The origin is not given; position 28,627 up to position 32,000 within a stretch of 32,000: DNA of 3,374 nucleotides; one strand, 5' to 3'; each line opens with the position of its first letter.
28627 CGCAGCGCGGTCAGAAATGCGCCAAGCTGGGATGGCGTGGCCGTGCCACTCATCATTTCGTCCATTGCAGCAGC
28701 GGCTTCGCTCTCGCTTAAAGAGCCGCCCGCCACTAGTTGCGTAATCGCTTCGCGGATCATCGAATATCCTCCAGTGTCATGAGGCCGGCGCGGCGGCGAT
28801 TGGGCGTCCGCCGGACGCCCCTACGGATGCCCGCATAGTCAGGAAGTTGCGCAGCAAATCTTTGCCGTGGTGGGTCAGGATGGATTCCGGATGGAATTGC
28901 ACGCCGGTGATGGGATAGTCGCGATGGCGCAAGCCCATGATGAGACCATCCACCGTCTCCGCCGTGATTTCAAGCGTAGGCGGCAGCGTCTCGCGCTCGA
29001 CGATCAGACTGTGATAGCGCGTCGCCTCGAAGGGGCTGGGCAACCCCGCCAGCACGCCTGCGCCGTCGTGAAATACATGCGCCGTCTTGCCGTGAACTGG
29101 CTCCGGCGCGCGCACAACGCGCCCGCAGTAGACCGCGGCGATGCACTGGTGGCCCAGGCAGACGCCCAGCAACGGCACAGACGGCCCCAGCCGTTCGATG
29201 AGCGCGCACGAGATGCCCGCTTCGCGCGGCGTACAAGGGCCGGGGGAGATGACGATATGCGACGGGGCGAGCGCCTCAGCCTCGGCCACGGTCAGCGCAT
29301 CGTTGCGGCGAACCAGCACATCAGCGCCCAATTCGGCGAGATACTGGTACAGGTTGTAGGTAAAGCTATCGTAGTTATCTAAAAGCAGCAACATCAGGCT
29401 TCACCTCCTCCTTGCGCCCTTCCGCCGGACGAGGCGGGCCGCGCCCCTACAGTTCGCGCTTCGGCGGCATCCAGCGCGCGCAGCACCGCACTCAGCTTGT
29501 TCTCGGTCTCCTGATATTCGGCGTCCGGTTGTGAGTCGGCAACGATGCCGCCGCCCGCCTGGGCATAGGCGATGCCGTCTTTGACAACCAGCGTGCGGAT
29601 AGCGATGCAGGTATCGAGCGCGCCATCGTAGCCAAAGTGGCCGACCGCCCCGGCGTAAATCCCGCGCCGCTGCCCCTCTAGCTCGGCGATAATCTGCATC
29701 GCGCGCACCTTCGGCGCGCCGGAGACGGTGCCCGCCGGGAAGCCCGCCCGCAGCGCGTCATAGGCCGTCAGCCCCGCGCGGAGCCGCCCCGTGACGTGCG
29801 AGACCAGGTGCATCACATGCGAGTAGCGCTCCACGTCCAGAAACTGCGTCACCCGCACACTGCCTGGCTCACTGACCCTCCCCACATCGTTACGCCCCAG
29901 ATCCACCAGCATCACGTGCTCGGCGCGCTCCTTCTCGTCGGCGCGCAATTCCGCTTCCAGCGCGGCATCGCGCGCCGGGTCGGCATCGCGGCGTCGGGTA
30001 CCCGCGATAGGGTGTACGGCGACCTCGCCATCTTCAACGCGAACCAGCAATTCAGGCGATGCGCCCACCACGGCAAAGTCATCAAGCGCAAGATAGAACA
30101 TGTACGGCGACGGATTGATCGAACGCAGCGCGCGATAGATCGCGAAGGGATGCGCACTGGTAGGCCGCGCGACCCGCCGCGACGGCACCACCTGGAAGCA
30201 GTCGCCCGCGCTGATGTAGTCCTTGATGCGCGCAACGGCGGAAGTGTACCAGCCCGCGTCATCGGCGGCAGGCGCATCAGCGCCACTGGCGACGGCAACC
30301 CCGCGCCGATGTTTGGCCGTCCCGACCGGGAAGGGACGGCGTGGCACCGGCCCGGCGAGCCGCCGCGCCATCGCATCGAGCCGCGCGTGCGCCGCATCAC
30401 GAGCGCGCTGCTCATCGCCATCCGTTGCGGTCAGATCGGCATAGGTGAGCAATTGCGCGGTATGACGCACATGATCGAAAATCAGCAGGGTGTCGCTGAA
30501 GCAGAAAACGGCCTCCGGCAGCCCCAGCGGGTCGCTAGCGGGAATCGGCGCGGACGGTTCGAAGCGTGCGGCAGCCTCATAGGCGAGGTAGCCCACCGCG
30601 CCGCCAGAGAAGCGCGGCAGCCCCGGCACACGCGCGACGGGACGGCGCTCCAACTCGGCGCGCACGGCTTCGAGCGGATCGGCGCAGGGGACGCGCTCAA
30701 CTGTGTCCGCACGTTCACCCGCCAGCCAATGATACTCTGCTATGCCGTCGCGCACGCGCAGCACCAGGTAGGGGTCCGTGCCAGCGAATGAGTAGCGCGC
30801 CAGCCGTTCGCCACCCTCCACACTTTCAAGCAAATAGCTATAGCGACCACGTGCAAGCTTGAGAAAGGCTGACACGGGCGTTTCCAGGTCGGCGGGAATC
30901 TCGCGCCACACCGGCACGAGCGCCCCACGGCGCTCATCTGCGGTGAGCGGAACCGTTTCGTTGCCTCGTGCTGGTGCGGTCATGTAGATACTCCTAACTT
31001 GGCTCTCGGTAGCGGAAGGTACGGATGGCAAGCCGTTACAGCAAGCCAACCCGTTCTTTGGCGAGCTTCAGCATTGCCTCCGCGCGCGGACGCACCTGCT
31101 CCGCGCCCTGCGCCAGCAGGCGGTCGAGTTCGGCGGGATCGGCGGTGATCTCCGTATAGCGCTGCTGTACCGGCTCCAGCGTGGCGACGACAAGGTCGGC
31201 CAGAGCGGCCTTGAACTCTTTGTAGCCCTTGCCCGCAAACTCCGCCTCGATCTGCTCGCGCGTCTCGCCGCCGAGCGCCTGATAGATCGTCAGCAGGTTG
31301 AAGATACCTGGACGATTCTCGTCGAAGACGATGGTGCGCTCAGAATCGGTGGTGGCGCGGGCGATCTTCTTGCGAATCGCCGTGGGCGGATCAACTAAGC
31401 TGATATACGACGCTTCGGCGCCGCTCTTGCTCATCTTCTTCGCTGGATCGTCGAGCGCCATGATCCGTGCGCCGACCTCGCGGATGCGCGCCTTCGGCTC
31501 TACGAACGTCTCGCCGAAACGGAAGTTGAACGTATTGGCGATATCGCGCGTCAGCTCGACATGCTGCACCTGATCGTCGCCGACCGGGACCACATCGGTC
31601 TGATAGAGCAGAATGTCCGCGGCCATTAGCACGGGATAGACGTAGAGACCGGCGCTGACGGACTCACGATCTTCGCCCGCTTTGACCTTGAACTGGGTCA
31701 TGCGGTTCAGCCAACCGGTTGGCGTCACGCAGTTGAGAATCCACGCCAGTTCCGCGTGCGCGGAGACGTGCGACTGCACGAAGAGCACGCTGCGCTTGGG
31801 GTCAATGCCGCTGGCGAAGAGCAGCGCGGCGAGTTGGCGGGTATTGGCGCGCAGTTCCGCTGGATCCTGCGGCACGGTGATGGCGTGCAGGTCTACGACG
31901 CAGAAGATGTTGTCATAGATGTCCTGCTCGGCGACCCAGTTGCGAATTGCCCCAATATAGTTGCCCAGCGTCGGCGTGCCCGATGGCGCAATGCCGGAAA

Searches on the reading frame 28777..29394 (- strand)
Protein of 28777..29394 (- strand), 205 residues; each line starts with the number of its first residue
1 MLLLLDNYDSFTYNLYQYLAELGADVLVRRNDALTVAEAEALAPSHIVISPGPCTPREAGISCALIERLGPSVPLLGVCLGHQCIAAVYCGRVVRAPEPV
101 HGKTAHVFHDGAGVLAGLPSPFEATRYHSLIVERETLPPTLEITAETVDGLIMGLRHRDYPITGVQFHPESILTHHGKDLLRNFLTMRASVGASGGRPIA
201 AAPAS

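Call 38: search_protein_families(library=pfam, proteins=[window:28777-29394:-], max_evalue=0.001)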
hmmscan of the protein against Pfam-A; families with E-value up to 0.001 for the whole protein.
window:28777-29394:- (205 aa): 2 families
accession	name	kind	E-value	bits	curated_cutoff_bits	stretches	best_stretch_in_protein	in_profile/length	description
PF00117.34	GATase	-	1.7e-56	191.3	22.8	1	3-185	1-187/190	Glutamine amidotransferase class-I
PF07722.19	Peptidase_C26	-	9.4e-10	39.1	20.5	1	62-170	94-219/219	Peptidase C26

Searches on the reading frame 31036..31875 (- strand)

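Call 38: search_protein_families(library=pfam, proteins=[window:31036-31875:-], max_evalue=0.001)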
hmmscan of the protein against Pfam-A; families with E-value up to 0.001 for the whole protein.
window:31036-31875:- (279 aa): 1 family
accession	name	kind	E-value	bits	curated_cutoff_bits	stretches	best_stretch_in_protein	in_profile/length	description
PF00579.31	tRNA-synt_1b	-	1e-54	186.3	21.1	1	4-233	57-291/292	tRNA synthetases class I (W and Y)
